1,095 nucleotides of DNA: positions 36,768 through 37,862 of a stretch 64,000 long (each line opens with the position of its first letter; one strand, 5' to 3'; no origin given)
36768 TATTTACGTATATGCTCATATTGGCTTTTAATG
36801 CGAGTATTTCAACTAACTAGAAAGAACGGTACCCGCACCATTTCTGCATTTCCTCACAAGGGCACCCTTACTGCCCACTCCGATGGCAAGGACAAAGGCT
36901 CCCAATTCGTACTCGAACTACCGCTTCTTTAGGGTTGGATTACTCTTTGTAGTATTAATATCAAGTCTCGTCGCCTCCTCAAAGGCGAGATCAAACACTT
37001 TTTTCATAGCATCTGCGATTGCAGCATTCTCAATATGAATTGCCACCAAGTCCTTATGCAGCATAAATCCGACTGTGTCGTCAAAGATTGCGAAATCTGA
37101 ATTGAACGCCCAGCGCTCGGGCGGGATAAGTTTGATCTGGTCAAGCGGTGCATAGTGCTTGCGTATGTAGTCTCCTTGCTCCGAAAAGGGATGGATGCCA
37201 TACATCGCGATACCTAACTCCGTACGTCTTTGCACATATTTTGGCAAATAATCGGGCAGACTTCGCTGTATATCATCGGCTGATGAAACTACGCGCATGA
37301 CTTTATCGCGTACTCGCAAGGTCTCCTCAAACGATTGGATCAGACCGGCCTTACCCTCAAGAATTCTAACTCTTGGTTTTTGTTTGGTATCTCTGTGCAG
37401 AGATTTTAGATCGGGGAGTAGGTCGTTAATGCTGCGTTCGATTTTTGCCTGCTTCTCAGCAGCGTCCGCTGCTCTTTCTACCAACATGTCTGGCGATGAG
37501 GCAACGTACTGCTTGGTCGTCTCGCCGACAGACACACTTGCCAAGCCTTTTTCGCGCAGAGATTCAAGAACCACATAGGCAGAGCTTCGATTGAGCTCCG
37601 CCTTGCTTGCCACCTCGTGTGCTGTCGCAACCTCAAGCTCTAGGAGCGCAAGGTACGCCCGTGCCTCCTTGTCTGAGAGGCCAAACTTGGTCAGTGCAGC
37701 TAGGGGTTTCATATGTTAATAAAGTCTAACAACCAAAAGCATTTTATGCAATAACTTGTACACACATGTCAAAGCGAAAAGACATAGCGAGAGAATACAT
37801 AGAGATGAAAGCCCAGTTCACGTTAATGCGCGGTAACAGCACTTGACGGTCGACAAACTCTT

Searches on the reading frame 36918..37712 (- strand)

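Call 38: search_protein_families(library=pfam, proteins=[window:36918-37712:-], max_evalue=1)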
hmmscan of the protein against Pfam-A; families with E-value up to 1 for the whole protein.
window:36918-37712:- (264 aa): 4 families
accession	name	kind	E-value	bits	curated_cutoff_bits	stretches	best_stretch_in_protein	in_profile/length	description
PF01978.25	TrmB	-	4.8e-18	65.2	25.6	1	7-74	1-67/68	Sugar-specific transcriptional regulator TrmB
PF24033.1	DUF7342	-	0.011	16.1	31.6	1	28-92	17-81/150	Family of unknown function (DUF7342)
PF18949.5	DUF5693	-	0.035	13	29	1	32-135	10-99/609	Family of unknown function (DUF5693)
PF09339.16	HTH_IclR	-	0.042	14.1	22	1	30-58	20-48/52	IclR helix-turn-helix domain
